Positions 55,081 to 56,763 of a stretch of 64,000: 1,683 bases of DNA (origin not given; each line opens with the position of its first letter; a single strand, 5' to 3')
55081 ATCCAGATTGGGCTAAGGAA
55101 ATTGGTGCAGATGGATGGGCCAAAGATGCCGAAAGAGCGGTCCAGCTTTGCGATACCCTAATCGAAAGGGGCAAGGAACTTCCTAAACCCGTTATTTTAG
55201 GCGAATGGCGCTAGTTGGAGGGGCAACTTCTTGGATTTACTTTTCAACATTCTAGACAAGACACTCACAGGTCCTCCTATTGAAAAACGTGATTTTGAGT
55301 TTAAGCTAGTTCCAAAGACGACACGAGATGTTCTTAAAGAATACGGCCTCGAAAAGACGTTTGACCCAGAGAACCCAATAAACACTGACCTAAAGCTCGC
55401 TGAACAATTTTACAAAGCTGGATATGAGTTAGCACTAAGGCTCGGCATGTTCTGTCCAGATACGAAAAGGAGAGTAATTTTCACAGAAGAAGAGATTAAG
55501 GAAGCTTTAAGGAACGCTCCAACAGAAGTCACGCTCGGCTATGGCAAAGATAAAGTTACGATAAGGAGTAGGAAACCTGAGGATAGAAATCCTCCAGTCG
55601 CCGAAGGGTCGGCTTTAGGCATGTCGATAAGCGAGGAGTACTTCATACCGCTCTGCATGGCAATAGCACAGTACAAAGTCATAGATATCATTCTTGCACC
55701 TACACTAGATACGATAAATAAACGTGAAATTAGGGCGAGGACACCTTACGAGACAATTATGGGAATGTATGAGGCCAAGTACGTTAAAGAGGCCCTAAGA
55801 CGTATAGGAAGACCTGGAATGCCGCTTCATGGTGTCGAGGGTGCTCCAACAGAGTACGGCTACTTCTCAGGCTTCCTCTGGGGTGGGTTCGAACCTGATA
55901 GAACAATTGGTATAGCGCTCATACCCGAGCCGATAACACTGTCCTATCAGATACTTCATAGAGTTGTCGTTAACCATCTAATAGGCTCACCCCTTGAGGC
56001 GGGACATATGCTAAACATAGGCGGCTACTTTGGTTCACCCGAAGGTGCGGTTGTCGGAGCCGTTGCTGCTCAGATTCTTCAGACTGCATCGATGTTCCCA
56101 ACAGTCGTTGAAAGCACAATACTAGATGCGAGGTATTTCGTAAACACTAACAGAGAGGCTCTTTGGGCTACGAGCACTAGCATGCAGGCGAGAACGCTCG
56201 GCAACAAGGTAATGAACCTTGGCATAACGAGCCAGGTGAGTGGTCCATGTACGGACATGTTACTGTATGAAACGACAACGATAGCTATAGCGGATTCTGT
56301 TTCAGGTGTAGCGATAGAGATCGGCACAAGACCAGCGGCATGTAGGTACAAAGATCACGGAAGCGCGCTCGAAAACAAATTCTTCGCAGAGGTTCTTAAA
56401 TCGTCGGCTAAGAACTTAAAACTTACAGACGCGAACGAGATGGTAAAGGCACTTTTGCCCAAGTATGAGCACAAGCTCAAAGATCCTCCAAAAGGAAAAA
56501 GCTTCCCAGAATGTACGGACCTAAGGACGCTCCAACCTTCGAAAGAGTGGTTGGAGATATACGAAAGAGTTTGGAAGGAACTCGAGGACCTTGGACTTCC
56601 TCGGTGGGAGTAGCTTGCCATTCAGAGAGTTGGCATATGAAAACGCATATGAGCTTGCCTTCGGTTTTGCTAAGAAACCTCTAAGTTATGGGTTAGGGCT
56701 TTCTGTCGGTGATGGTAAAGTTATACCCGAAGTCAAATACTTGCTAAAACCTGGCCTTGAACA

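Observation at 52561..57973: Corrinoid methyltransferase operon combining MtaB with an MttB-superfamily methyltransferase, one corrinoid protein and a RACo activase, but no methyl-acceptor or MCR genes nearby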

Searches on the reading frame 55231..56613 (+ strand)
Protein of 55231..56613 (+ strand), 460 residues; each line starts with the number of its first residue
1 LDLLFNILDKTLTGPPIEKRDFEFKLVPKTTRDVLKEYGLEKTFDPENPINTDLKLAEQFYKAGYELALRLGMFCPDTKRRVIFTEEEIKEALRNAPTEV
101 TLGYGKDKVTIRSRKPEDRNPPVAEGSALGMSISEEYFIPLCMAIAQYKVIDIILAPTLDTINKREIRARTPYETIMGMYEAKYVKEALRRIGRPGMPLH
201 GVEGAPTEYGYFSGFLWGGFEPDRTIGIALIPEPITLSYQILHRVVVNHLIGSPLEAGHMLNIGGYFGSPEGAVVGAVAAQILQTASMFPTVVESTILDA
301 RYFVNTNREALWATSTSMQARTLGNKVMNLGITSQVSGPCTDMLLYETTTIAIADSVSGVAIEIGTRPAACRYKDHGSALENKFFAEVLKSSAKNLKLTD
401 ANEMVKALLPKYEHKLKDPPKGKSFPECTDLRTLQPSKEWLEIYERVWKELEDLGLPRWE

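Call 3: search_protein_families(library=pfam, proteins=[window:55231-56613:+], max_evalue=0.01)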
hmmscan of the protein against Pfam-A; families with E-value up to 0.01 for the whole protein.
window:55231-56613:+ (460 aa): 1 family
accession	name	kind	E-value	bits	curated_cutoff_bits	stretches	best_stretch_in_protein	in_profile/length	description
PF05369.18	MtmB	-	4.1e-83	280.1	25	1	4-456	3-450/450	Monomethylamine methyltransferase MtmB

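Call 4: search_protein_families(library=ncbifam, proteins=[window:55231-56613:+], max_evalue=0.01)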
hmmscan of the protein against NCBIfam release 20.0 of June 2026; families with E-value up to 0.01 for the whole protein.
window:55231-56613:+ (460 aa): 0 families

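Call 8: search_solved_structures(query=window:55231-56613:+, max_evalue=0.01, show_alignments=2)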
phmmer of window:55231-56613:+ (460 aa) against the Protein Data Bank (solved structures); distinct sequences matched with E-value up to 0.01: 2.
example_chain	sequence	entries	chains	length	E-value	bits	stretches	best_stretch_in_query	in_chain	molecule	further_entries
1tv2_A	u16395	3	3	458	3.6e-55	190.9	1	5-456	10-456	Monomethylamine methyltransferase mtmB1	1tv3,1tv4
1l2q_A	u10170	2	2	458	3.9e-55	190.8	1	5-456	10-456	monomethylamine methyltransferase | Monomethylamine methyltransferase mtmB1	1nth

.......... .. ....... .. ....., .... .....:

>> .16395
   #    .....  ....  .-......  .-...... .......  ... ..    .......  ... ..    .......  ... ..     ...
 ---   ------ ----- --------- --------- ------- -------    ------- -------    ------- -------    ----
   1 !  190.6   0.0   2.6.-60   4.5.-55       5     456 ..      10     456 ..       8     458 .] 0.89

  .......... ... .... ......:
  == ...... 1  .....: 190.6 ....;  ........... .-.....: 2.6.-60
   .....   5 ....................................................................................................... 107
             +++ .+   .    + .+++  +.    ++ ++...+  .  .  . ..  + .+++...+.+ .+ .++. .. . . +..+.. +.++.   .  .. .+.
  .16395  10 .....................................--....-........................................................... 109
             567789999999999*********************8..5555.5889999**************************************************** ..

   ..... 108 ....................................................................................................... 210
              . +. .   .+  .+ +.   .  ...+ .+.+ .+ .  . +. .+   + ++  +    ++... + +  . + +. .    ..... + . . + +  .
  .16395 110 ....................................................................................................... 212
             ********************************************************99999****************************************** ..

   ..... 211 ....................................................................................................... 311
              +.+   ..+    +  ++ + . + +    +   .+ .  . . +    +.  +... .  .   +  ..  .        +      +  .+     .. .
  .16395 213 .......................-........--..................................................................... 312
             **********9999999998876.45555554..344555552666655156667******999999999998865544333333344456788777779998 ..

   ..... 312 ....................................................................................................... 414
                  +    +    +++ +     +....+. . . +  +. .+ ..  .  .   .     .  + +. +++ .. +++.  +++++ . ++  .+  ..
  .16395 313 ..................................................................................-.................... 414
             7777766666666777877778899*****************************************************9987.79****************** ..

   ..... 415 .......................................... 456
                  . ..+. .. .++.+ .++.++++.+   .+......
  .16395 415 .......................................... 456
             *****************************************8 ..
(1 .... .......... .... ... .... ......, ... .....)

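Call 9: find_homologous_proteins(query=window:55231-56613:+)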
Query window:55231-56613:+ (460 aa): 133 proteins with E <= 0.001 among 8000 candidates; the best 120 are listed.
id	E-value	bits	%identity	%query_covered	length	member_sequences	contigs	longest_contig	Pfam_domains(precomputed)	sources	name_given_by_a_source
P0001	4.3e-280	947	89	100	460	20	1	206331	PF05369.19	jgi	-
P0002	1.3e-274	929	86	100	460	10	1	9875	PF05369.19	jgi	-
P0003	2.7e-274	928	87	100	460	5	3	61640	PF05369.19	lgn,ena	-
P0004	1.5e-271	919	86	100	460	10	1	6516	PF05369.19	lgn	-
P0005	4.2e-270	914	84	100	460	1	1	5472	PF05369.19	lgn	-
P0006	4.0e-269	911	83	100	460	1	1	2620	PF05369.19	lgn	-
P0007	1.9e-264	896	84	100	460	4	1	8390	PF05369.19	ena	-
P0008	1.1e-262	890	87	97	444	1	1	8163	PF05369.19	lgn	-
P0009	3.7e-256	868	80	100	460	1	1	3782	PF05369.19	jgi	jgi:methylamine--corrinoid protein Co-methyltransferase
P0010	9.7e-249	844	78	100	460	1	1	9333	PF05369.19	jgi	-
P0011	1.2e-248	844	79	100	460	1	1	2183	PF05369.19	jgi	jgi:methylamine--corrinoid protein Co-methyltransferase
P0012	2.7e-247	839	79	100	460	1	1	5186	PF05369.19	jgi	jgi:methylamine--corrinoid protein Co-methyltransferase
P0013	4.2e-246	835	77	100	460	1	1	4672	PF05369.19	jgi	jgi:methylamine---corrinoid protein Co-methyltransferase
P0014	7.5e-245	831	78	100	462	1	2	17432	PF05369.19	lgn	-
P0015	8.8e-245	831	78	100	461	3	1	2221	PF05369.19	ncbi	-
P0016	2.1e-244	830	78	100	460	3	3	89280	PF05369.19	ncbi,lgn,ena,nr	ncbi:MAG TPA: monomethylamine:corrinoid methyltransferase [Nitrososphaerales archaeon]|nr:monomethyl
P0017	6.4e-243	825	77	100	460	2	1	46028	PF05369.19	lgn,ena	-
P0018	7.6e-243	824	78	100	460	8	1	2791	PF05369.19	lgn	-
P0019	1.2e-242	824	75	100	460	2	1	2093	PF05369.19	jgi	-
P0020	4.1e-242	822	75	100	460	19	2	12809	PF05369.19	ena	-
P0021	6.3e-241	818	77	100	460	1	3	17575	PF05369.19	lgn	-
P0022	9.8e-240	814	77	100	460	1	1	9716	PF05369.19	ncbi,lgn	-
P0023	3.6e-239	812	75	100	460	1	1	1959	PF05369.19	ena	-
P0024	1.3e-238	811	75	100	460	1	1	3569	PF05369.19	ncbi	-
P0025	9.8e-238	808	75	100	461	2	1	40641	PF05369.19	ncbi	-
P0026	2.1e-236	803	74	100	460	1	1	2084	PF05369.19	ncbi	-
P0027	2.9e-236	803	76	100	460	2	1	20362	PF05369.19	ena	-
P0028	1.2e-235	801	76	97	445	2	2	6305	PF05369.19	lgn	-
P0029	4.0e-234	796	75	100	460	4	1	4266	PF05369.19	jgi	jgi:methylamine--corrinoid protein Co-methyltransferase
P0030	4.2e-234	796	74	100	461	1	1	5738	PF05369.19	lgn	-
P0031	2.1e-233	793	73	100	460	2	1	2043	PF05369.19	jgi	jgi:methylamine--corrinoid protein Co-methyltransferase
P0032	4.9e-228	776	73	100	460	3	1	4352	PF05369.19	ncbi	ncbi:MAG: monomethylamine:corrinoid methyltransferase [Conexivisphaerales archaeon]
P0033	5.2e-228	776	78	92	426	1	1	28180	PF05369.19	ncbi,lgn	-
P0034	6.6e-224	762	71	100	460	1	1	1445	PF05369.19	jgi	jgi:methylamine--corrinoid protein Co-methyltransferase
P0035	9.4e-218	742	68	100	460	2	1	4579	PF05369.19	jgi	-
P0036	3.2e-210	717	79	84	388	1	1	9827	PF05369.19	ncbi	-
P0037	9.1e-210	715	67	99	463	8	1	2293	PF05369.19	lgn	-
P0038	2.1e-208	711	67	99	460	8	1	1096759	PF05369.19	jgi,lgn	-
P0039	9.0e-199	679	66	99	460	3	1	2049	PF05369.19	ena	-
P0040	4.6e-195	667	63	99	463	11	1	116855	PF05369.19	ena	-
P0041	1.8e-188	645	64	99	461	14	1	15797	PF05369.19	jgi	-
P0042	2.5e-186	638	62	99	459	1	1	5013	PF05369.19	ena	-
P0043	8.1e-170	584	58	99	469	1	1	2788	PF05369.19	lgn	-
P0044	4.4e-168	578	59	99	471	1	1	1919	PF05369.19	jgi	jgi:methylamine--corrinoid protein Co-methyltransferase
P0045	6.4e-167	574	57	100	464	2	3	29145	PF05369.19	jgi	jgi:methylamine--corrinoid protein Co-methyltransferase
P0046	4.4e-163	562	54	100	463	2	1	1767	PF05369.19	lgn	-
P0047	1.8e-161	556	56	99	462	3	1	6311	PF05369.19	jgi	jgi:methylamine--corrinoid protein Co-methyltransferase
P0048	8.6e-160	551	54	98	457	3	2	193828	PF05369.19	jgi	jgi:methylamine--corrinoid protein Co-methyltransferase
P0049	1.7e-159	550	56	99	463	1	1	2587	PF05369.19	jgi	jgi:methylamine--corrinoid protein Co-methyltransferase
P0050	2.9e-154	532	53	99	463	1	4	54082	PF05369.19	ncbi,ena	-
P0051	1.1e-151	524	78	62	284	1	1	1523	PF05369.19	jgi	jgi:methylamine--corrinoid protein Co-methyltransferase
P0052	5.6e-149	515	52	99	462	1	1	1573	PF05369.19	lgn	-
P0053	1.9e-148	513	52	98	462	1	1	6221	PF05369.19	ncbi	-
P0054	1.6e-147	510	52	99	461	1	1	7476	PF05369.19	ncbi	-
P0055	4.8e-145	502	51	99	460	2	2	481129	PF05369.19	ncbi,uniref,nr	ncbi:monomethylamine:corrinoid methyltransferase [Candidatus Hecatella orcuttiae]|uniref:monomethyla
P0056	4.3e-136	473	49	100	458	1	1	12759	PF05369.19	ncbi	-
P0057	9.6e-136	471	50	99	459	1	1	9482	PF05369.19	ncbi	-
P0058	5.6e-135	469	50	99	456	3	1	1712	PF05369.19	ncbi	-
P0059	8.4e-132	458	50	96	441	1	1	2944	PF05369.19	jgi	-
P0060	1.9e-131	457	49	98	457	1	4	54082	PF05369.19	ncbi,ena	-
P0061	3.7e-131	456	49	99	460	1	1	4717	PF05369.19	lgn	-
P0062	1.9e-129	451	48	99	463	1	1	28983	PF05369.19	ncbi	-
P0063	2.9e-129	450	49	99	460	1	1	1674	PF05369.19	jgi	jgi:methylamine--corrinoid protein Co-methyltransferase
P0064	1.0e-128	448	49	99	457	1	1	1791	PF05369.19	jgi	-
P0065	1.3e-128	448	50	99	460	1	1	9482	PF05369.19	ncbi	-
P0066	2.3e-127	444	48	99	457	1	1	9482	PF05369.19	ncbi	-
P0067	2.9e-127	443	48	99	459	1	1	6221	PF05369.19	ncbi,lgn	-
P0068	2.8e-126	440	49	98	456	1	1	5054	PF05369.19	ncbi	-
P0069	1.8e-124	434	47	99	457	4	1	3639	PF05369.19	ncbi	-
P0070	9.9e-124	432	48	99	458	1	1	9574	PF05369.19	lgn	-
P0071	3.0e-123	430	46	97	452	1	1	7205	PF05369.19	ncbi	-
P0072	4.8e-123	430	48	99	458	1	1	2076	PF05369.19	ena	-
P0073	1.0e-122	428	48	94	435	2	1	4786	PF05369.19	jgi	-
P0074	8.1e-122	426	46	98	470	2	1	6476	PF05369.19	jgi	-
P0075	1.6e-121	425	46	99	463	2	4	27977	PF05369.19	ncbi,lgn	ncbi:MAG: monomethylamine:corrinoid methyltransferase [Candidatus Bathyarchaeia archaeon]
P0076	9.2e-121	422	46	99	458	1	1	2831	PF05369.19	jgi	jgi:methylamine--corrinoid protein Co-methyltransferase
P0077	9.4e-121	422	45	99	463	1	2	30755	PF05369.19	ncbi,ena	-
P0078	1.0e-120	422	46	99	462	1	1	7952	PF05369.19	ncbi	-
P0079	2.8e-120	420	44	100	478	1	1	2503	PF05369.19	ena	-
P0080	3.1e-120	420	46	99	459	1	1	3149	PF05369.19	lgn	-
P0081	1.3e-119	418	45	99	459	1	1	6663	PF05369.19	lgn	-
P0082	8.8e-119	415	46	99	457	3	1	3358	PF05369.19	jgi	jgi:methylamine--corrinoid protein Co-methyltransferase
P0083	1.2e-117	412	45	99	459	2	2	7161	PF05369.19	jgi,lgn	jgi:methylamine--corrinoid protein Co-methyltransferase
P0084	2.2e-117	411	44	98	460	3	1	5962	PF05369.19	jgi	-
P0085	9.6e-117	409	43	99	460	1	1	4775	PF05369.19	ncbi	-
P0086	9.8e-117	409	46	99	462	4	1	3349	PF05369.19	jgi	-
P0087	2.9e-115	404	46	99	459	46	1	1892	PF05369.19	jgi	-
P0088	3.0e-115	404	44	99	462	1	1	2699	PF05369.19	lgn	-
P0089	7.2e-115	403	43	100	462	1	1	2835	PF05369.19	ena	-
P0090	1.6e-114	401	45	98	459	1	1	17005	PF05369.19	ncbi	-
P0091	2.8e-114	401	46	99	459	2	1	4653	PF05369.19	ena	-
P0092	4.1e-114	400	45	99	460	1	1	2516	PF05369.19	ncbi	-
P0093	4.6e-114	400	45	99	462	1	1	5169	PF05369.19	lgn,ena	-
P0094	3.2e-113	397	44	100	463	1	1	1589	PF05369.19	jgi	-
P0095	4.4e-113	397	45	99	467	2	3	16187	PF05369.19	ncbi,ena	-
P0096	8.5e-113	396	43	96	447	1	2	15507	PF05369.19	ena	-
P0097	2.0e-111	391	43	98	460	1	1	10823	PF05369.19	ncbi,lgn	-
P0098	2.3e-111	391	45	99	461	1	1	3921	PF05369.19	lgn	-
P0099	2.3e-111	391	44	99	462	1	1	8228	PF05369.19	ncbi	ncbi:monomethylamine:corrinoid methyltransferase [Chloroflexota bacterium]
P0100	7.8e-110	386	43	99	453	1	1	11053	PF05369.19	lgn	-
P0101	1.3e-109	385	45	98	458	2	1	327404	PF05369.19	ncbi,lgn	-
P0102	1.7e-109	385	42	99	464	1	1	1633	PF05369.19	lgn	-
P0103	1.7e-109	385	43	99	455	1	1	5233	PF05369.19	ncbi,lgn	-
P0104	9.3e-109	382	43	99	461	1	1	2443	PF05369.19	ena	-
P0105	1.7e-108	382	41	99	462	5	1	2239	PF05369.19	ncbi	-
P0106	1.1e-107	379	42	99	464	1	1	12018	PF05369.19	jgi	-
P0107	3.1e-107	377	44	99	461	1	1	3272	PF05369.19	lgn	-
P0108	3.6e-107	377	42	98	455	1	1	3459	PF05369.19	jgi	-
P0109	1.3e-106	375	43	99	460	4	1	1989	PF05369.19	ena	-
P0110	2.8e-106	374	42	99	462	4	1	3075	PF05369.19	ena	-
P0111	7.0e-106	373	43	99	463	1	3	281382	PF05369.19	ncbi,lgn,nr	ncbi:MAG: monomethylamine:corrinoid methyltransferase [Chloroflexi bacterium]|nr:monomethylamine:cor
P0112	8.3e-106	373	43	99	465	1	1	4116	PF05369.19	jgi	jgi:methylamine--corrinoid protein Co-methyltransferase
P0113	3.0e-105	371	41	99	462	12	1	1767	PF05369.19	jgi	jgi:methylamine--corrinoid protein Co-methyltransferase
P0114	4.1e-105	370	42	99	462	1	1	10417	PF05369.19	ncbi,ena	-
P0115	1.6e-103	365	41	100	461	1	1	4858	PF05369.19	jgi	-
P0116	2.5e-103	365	41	98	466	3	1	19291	PF05369.19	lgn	-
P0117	2.2e-102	361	42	99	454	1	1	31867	PF05369.19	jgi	jgi:methylamine---corrinoid protein Co-methyltransferase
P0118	2.2e-101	358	42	99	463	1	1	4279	PF05369.19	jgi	jgi:methylamine--corrinoid protein Co-methyltransferase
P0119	6.9e-98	347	40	99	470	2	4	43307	PF05369.19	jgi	jgi:methylamine--corrinoid protein Co-methyltransferase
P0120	4.1e-97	344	40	98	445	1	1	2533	PF05369.19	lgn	-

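Call 17: find_encoding_contigs(protein=window:55231-56613:+, flank=10000, max_places=4)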
Protein window:55231-56613:+ (460 aa): 11 contigs read that carry it; 4 places shown.
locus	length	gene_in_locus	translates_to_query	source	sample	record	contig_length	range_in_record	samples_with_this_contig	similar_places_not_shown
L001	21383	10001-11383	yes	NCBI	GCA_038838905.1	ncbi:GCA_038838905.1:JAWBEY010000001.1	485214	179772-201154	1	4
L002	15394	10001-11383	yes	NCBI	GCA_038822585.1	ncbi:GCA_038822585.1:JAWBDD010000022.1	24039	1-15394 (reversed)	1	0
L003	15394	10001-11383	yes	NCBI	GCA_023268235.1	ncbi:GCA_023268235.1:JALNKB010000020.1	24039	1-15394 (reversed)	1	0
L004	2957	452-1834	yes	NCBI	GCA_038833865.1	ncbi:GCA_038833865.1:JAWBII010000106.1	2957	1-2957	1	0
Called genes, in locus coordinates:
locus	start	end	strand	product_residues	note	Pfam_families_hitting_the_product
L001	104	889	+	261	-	PF00154:RecA_N, PF03796:DnaB_C (faint), PF06745:ATPase, PF13481:AAA_25, PF23442:DUF7125 (weak)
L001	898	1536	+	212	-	-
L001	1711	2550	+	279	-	-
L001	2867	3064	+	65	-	-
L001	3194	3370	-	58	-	PF04945:YHS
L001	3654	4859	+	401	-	PF00753:Lactamase_B, PF19583:ODP, PF00258:Flavodoxin_1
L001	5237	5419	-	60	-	-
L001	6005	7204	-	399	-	PF07690:MFS_1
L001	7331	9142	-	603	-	PF00111:Fer2, PF17651:Raco_middle, PF14574:RACo_C_ter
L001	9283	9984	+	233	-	PF02607:B12-binding_2, PF02310:B12-binding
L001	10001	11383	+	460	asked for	PF05369:MtmB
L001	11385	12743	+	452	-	PF12176:MtaB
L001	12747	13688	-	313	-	PF02653:BPD_transp_2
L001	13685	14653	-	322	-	PF02653:BPD_transp_2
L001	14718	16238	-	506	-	PF00005:ABC_tran, PF13304:AAA_21 (faint), PF00005:ABC_tran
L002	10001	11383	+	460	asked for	PF05369:MtmB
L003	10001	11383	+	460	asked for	PF05369:MtmB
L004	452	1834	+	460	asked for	PF05369:MtmB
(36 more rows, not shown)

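Call 23: find_related_loci(query=A1, collection=genome_contigs, flank=10000)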
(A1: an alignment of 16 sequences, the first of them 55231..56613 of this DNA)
Query A1 (460 aa) in genome_contigs; peptide patterns used: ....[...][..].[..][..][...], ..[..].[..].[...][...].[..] (x = any residue, [..] = any of these).
102 stretches matched a pattern; 41 encode a relative of the query (tblastn E <= 1e-3); 39 distinct loci.
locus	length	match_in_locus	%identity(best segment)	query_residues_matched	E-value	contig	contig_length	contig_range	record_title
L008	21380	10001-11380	89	1-460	0e+0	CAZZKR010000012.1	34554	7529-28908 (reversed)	MAG TPA_asm: uncultured Nitrososphaeria archaeon isolate binchicken_co25_112 genome assembly, contig: k141_124297, whole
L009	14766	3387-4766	90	1-460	0e+0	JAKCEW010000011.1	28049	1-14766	MAG: Candidatus Terraquivivens yellowstonensis isolate LGB-05.bin.49 NODE_523_length_28049_cov_66.393834, whole genome s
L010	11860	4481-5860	86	1-460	0e+0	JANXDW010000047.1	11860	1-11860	MAG: Aigarchaeota archaeon isolate SKYB24 k141_208700, whole genome shotgun sequence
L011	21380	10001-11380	85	1-460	0e+0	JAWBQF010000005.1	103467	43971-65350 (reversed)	MAG: Candidatus Methanomethylicia archaeon isolate JZ-1_201705_bins_15 JZ-1_201705_bins_15_scaffold_5, whole genome shot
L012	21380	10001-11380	95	1-460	0e+0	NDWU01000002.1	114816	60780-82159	MAG: Candidatus Terraquivivens tikiterensis isolate NZ13-MG1 contig_220_1, whole genome shotgun sequence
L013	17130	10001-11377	78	1-459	0e+0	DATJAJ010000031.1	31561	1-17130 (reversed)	MAG TPA_asm: Nitrososphaerales archaeon isolate SMAG_U15324 k141_128248, whole genome shotgun sequence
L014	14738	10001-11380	76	1-460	0e+0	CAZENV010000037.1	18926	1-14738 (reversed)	MAG TPA_asm: uncultured Nitrosopumilales archaeon isolate SRP271791_co1_139 genome assembly, contig: k141_133937, whole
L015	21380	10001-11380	87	1-460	0e+0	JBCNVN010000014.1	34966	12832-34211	MAG: Candidatus Caldarchaeales archaeon isolate DT_Bin_20 contig14, whole genome shotgun sequence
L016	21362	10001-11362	63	4-458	0e+0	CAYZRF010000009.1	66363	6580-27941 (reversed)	MAG TPA_asm: uncultured Nitrososphaerota archaeon isolate SRP338002_co1_223 genome assembly, contig: NODE_403_length_663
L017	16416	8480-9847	54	1-456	2e-168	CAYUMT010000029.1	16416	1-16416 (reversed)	MAG TPA_asm: Candidatus Hadarchaeota archaeon isolate SRP323688_co1_140 genome assembly, contig: NODE_5681_length_16416_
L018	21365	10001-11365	54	4-458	2e-167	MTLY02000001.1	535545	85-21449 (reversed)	MAG: Candidatus Hecatella orcuttiae isolate JdFR-11 NRA7_48_14_length_535545_cov_231, whole genome shotgun sequence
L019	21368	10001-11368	53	4-459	2e-160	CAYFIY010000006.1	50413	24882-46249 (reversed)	MAG TPA_asm: Candidatus Hadarchaeota archaeon isolate ERP003628_co1_45 genome assembly, contig: NODE_132_length_50413_co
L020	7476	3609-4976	52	4-458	6e-155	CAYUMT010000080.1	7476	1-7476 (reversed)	MAG TPA_asm: Candidatus Hadarchaeota archaeon isolate SRP323688_co1_140 genome assembly, contig: NODE_14143_length_7476_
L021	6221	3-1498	52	4-458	4e-155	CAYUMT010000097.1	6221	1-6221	MAG TPA_asm: Candidatus Hadarchaeota archaeon isolate SRP323688_co1_140 genome assembly, contig: NODE_17500_length_6221_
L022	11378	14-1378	52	2-456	8e-153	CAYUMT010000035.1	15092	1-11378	MAG TPA_asm: Candidatus Hadarchaeota archaeon isolate SRP323688_co1_140 genome assembly, contig: NODE_6286_length_15092_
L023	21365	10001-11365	51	4-458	2e-152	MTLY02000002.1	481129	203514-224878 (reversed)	MAG: Candidatus Hecatella orcuttiae isolate JdFR-11 NRA7_48_15_length_481129_cov_239, whole genome shotgun sequence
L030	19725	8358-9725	46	1-457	1e-126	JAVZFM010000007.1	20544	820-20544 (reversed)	MAG: Candidatus Bathyarchaeia archaeon isolate DRTY-6_201803_bins_58 DRTY-6_201803_bins_58_scaffold_7, whole genome shot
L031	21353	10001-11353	46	4-457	7e-123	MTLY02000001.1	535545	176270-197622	MAG: Candidatus Hecatella orcuttiae isolate JdFR-11 NRA7_48_14_length_535545_cov_231, whole genome shotgun sequence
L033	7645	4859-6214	43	4-457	6e-120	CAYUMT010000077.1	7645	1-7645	MAG TPA_asm: Candidatus Hadarchaeota archaeon isolate SRP323688_co1_140 genome assembly, contig: NODE_13786_length_7645_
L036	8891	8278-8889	87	1-204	1e-117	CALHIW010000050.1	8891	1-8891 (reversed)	MAG: Candidatus Methanomethylicia archaeon isolate S1_Bin_METABAT__10_1 genome assembly, contig: c_000001630921, whole g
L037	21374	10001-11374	44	4-457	1e-117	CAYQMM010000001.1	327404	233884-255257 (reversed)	MAG TPA_asm: uncultured Candidatus Bathyarchaeia archaeon isolate binchicken_co178_122 genome assembly, contig: NODE_38_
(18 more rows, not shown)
